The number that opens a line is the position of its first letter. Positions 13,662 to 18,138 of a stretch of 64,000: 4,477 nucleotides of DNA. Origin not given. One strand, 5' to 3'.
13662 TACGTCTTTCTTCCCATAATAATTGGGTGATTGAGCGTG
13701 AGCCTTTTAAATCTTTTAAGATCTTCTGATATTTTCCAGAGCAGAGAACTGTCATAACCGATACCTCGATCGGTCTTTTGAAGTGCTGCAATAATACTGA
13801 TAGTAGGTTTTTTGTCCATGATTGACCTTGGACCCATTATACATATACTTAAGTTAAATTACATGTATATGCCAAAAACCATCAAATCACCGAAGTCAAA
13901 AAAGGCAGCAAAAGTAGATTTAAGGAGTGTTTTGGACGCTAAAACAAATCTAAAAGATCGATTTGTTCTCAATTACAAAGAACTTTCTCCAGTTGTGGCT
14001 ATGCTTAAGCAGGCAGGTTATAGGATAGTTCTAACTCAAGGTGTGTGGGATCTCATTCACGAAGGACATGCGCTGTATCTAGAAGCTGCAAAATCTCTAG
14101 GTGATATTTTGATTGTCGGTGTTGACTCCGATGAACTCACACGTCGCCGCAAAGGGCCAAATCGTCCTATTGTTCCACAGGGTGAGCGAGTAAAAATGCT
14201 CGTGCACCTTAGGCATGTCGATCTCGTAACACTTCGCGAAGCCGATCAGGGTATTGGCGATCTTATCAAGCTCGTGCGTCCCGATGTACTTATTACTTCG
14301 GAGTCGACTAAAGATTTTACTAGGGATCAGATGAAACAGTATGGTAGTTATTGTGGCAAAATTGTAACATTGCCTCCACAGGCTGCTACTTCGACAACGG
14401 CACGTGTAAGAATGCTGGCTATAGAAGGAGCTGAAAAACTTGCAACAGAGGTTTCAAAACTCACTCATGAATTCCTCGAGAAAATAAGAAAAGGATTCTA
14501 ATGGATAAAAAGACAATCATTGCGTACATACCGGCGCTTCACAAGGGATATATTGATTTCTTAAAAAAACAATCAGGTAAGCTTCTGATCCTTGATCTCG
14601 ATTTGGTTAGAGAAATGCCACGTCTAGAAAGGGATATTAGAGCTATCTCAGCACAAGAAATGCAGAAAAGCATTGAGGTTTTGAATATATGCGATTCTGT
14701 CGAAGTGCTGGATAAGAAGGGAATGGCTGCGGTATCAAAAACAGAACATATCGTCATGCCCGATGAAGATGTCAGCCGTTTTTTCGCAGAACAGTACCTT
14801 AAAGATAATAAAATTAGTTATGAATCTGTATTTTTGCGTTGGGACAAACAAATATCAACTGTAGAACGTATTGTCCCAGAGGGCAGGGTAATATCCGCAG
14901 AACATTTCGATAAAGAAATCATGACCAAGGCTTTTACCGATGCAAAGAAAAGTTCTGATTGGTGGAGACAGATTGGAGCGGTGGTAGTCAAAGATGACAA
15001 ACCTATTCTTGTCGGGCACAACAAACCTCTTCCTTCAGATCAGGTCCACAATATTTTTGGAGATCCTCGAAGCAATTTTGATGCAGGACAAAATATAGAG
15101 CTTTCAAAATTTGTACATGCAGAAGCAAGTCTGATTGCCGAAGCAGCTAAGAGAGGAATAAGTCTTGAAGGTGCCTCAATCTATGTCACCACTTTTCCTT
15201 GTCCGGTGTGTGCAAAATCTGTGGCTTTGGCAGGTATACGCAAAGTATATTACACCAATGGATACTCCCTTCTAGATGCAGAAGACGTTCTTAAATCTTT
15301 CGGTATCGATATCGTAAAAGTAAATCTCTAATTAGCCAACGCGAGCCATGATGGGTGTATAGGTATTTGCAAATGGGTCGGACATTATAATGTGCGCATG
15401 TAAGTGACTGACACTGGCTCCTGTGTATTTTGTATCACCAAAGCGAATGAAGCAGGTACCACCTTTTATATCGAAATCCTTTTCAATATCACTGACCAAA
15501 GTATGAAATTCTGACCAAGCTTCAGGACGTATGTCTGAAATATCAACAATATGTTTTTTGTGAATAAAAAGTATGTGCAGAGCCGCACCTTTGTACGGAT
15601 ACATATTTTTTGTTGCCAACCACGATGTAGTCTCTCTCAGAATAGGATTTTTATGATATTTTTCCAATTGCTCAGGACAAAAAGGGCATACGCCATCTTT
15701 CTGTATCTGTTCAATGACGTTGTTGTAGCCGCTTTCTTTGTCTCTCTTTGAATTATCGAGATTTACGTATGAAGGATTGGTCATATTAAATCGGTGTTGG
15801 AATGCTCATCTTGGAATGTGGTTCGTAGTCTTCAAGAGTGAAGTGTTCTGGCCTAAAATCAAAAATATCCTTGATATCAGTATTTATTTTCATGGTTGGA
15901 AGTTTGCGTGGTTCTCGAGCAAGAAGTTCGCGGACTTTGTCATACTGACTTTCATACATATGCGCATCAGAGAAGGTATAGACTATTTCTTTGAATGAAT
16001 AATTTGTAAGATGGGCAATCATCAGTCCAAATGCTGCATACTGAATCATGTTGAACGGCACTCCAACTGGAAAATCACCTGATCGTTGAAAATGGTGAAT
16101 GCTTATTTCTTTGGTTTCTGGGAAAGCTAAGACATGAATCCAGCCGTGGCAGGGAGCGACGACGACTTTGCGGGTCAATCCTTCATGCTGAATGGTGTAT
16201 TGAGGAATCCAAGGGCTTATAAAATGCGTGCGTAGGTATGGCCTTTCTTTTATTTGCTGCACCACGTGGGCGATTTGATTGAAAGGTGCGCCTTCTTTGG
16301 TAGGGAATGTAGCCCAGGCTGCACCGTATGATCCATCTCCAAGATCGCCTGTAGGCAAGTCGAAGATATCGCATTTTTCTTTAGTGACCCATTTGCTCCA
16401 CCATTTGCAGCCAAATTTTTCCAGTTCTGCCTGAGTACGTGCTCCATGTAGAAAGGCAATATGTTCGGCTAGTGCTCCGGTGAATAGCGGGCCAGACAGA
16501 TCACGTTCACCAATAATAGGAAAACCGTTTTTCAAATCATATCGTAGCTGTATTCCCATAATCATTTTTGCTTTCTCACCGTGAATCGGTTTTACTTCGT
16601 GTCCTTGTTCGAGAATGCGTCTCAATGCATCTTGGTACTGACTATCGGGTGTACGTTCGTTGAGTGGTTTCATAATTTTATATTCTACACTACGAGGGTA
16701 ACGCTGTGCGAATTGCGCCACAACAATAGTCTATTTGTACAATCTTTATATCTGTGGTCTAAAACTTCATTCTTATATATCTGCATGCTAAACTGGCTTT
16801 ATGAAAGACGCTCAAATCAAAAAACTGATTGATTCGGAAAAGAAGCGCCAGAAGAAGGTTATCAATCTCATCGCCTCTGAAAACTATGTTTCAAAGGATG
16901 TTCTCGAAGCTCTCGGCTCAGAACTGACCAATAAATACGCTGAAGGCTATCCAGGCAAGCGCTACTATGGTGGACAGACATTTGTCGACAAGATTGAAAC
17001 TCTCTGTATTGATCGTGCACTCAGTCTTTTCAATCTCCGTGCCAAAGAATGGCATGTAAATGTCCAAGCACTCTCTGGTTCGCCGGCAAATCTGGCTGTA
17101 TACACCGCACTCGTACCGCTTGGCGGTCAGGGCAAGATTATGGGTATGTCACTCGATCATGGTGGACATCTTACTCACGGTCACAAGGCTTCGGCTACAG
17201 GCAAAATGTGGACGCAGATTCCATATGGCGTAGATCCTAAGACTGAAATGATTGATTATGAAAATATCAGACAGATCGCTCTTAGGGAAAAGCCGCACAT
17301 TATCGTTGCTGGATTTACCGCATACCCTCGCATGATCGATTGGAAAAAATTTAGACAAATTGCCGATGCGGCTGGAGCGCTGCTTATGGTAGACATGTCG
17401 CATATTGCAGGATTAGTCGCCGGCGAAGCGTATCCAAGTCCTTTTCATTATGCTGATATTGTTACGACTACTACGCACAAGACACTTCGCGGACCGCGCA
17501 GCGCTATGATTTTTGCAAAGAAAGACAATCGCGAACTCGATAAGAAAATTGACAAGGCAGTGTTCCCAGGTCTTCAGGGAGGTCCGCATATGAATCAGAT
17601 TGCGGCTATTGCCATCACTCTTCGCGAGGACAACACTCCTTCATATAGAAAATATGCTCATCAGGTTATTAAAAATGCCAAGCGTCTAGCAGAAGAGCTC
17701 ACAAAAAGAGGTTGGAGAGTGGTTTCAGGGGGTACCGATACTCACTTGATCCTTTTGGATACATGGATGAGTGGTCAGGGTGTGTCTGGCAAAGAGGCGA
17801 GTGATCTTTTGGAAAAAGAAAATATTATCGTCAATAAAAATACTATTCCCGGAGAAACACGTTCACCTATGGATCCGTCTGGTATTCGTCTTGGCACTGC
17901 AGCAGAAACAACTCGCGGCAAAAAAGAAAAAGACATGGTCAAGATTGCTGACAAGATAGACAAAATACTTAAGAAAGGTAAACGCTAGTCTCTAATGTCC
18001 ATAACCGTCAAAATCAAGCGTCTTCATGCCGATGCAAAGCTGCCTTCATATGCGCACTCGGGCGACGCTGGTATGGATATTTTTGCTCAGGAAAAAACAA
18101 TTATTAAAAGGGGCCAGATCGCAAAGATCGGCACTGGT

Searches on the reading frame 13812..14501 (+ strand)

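Call 81: search_protein_families(library=pfam, proteins=[window:13812-14501:+], max_evalue=0.00001)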
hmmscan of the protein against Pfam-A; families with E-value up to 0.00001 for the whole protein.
window:13812-14501:+ (229 aa): 1 family
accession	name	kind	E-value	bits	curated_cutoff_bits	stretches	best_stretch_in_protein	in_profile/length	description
PF01467.32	CTP_transf_like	-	9.5e-17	61.9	21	1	75-170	2-95/133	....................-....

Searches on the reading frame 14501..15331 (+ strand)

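Call 81: search_protein_families(library=pfam, proteins=[window:14501-15331:+], max_evalue=0.00001)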
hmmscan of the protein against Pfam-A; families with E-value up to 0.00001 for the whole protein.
window:14501-15331:+ (276 aa): 2 families
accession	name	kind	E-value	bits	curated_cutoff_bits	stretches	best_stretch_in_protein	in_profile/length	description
PF00383.29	dCMP_cyt_deam_1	-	6.9e-19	68.1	25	1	137-251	4-100/102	Cytidine and deoxycytidylate deaminase zinc-binding region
PF14437.12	MafB19-deam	-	2e-13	50.9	27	1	138-255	4-103/142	MafB19-like deaminase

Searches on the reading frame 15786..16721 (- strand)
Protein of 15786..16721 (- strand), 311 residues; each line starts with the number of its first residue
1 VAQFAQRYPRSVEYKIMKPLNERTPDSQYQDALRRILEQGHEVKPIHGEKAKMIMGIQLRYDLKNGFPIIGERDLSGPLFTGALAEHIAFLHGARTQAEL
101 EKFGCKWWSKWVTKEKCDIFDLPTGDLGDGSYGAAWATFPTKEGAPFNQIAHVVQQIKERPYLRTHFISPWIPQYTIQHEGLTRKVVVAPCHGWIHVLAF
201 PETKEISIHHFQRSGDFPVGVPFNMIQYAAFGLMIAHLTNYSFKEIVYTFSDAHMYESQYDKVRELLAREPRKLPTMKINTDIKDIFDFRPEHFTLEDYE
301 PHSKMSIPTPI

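Call 81: search_protein_families(library=pfam, proteins=[window:15786-16721:-], max_evalue=0.00001)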
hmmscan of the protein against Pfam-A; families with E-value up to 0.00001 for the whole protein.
window:15786-16721:- (311 aa): 1 family
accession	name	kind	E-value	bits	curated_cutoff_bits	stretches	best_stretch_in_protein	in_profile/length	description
PF00303.24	Thymidylat_synt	-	4.7e-63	213.3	24.3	1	28-308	2-263/266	Thymidylate synthase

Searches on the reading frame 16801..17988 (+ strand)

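Call 82: search_protein_families(library=pfam, proteins=[window:16801-17988:+], max_evalue=0.00001)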
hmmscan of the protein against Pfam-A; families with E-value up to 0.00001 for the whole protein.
window:16801-17988:+ (395 aa): 2 families
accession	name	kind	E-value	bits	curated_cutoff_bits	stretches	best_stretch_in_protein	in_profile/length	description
PF00464.25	SHMT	-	6.1e-163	542.5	27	1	2-385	4-398/399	Serine hydroxymethyltransferase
PF00155.27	Aminotran_1_2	-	3.2e-07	30.3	19.7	1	180-371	167-350/361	Aminotransferase class I and II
